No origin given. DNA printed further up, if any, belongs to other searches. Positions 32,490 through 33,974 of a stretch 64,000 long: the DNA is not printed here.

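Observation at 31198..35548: Two tandem radical SAM/SPASM enzymes translationally coupled to an NMO-family flavoenzyme, facing a PNPOx-like gene across a palindromic operator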

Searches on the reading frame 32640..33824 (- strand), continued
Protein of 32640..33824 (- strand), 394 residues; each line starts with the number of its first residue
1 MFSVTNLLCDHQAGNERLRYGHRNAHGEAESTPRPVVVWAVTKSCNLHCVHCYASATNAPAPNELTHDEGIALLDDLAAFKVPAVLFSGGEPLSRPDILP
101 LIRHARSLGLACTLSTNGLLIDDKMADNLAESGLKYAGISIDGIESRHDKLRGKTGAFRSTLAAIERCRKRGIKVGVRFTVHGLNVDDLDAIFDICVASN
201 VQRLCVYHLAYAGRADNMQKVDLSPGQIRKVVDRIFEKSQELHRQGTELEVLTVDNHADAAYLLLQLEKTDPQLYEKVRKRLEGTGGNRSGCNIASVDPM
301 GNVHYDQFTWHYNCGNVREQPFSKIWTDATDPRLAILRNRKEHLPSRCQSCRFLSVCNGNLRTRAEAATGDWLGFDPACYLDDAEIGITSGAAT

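Call 99: find_related_loci(query=window:32640-33824:-, collection=metagenome_contigs, flank=10000)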
Query window:32640-33824:- (394 aa) in metagenome_contigs; peptide patterns used: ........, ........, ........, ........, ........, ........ (x = any residue, [..] = any of these).
290 stretches matched a pattern; 134 encode a relative of the query (tblastn E <= 1e-3); the best 80 are kept; 80 distinct loci.
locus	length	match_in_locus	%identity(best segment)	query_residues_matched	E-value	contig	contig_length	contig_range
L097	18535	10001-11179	88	1-393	0e+0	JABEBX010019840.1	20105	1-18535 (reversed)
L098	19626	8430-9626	73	1-394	0e+0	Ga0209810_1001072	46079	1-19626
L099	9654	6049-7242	73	1-389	0e+0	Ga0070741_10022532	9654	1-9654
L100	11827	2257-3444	72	1-390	0e+0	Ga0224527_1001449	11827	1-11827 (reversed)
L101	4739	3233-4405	73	1-386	0e+0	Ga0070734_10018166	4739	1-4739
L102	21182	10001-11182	71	1-390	0e+0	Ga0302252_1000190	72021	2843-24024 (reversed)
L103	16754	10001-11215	66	1-394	0e+0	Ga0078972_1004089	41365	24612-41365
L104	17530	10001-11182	94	1-394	0e+0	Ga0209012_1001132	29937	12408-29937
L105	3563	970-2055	45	27-388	1e-105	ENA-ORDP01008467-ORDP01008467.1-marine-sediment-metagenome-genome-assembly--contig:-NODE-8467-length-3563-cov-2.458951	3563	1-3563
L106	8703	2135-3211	42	31-389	9e-102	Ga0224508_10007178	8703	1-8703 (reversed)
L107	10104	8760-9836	46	35-391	2e-101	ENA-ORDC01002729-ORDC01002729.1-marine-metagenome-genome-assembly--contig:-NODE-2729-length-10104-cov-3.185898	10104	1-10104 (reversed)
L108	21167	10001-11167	41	1-393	2e-101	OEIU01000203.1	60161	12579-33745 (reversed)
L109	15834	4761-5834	45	35-392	2e-101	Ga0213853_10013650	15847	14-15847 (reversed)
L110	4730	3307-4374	45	33-388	2e-101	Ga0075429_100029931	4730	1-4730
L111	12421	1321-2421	43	25-391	4e-101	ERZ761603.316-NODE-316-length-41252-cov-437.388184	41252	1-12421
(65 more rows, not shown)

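Call 102: search_protein_families(library=pfam, proteins=[L103:6960-7976:+, L103:8016-8618:+, L103:6076-6849:+, L103:11205-12044:-, L102:11472-15059:+, L102:15087-16163:+, L100:230-997:+, L100:3914-5908:-, L102:6668-8761:-, L103:5526-6134:-], max_evalue=0.001)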
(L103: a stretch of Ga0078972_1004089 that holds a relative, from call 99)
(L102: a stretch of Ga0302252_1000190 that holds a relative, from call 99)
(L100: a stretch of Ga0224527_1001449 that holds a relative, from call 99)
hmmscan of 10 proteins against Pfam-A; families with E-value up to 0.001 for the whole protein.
L103:6960-7976:+ (338 aa): 1 family
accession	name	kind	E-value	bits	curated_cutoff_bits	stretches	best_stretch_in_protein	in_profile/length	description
PF14256.11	YwiC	-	1e-11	45.6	25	2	32-96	1-62/126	YwiC-like protein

L103:8016-8618:+ (200 aa): 1 family
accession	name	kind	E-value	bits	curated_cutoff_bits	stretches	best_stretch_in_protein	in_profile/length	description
PF01814.28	Hemerythrin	-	3.6e-17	63.5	25.3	1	16-160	1-127/127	Hemerythrin HHE cation binding domain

L103:6076-6849:+ (257 aa): 2 families
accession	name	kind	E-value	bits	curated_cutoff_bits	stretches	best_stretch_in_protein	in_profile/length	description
PF01814.28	Hemerythrin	-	6e-24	85.4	25.3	1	100-248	3-127/127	Hemerythrin HHE cation binding domain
PF04405.19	ScdA_N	-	5.5e-21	74.4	32.5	1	26-79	2-55/56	Domain of Unknown function (DUF542)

L103:11205-12044:- (279 aa): 1 family
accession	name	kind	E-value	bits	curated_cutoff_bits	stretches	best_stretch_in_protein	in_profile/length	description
PF01925.25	TauE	-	2.2e-40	139.3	32.6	1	33-273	1-235/237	Sulfite exporter TauE/SafE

L102:11472-15059:+ (1195 aa): 17 families
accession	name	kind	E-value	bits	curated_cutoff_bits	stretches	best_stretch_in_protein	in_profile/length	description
PF01855.24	POR_N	-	1.7e-78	264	27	1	29-259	2-230/231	Pyruvate flavodoxin/ferredoxin oxidoreductase, thiamine diP-bdg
PF01558.24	POR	-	4.1e-27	95.9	27.4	1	445-629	1-173/173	Pyruvate ferredoxin/flavodoxin oxidoreductase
PF10371.14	EKR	-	4.4e-26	90.9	27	1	645-697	3-55/55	Domain of unknown function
PF17147.9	PFOR_II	-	6e-14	52.7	27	1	281-362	1-80/102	Pyruvate:ferredoxin oxidoreductase core domain II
PF02775.26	TPP_enzyme_C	-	9.5e-10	38.9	21.9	1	975-1093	42-150/151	Thiamine pyrophosphate enzyme, C-terminal TPP binding domain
PF14697.11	Fer4_21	-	1.4e-09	38.4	35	1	754-778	31-55/59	4Fe-4S dicluster domain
PF12838.12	Fer4_7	-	1.5e-09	38.6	27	1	708-776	2-50/52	4Fe-4S dicluster domain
PF13484.11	Fer4_16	-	3.7e-09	37.7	30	1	708-776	2-65/66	4Fe-4S double cluster binding domain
PF13183.11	Fer4_8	-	1.9e-08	35.1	27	1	706-777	3-67/68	4Fe-4S dicluster domain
PF13237.11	Fer4_10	-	2e-08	34.5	25.5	1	704-775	5-53/53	4Fe-4S dicluster domain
PF13187.11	Fer4_9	-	6e-08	33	27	1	708-777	2-50/52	4Fe-4S dicluster domain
PF00037.32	Fer4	-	6.2e-08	32.6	21.1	2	701-724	1-24/24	4Fe-4S binding domain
PF12837.12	Fer4_6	-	7.8e-08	32.3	25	1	700-723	1-24/24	4Fe-4S binding domain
PF12797.12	Fer4_2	-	2.8e-07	30.5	24.5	1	700-719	2-21/22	4Fe-4S binding domain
PF13534.11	Fer4_17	-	0.00021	22.2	22.2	0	708-776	2-58/61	4Fe-4S dicluster domain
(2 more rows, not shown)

L102:15087-16163:+ (358 aa): 1 family
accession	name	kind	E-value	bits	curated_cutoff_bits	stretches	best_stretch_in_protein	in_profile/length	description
PF01180.27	DHO_dh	-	6.1e-13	49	27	1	104-309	73-289/291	Dihydroorotate dehydrogenase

L100:230-997:+ (255 aa): 1 family
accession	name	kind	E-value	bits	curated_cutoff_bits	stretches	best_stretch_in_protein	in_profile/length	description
PF09990.14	DUF2231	-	7e-19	68.7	26.4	1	128-253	5-131/139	Predicted membrane protein (DUF2231)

L100:3914-5908:- (664 aa): 0 families

L102:6668-8761:- (697 aa): 0 families

L103:5526-6134:- (202 aa): 2 families
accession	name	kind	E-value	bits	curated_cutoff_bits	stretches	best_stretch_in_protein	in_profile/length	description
PF02082.26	Rrf2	-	1.4e-30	106.6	30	1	52-180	1-132/132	Iron-dependent Transcriptional regulator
PF09339.16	HTH_IclR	-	0.00086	19.5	22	0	71-105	16-50/52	IclR helix-turn-helix domain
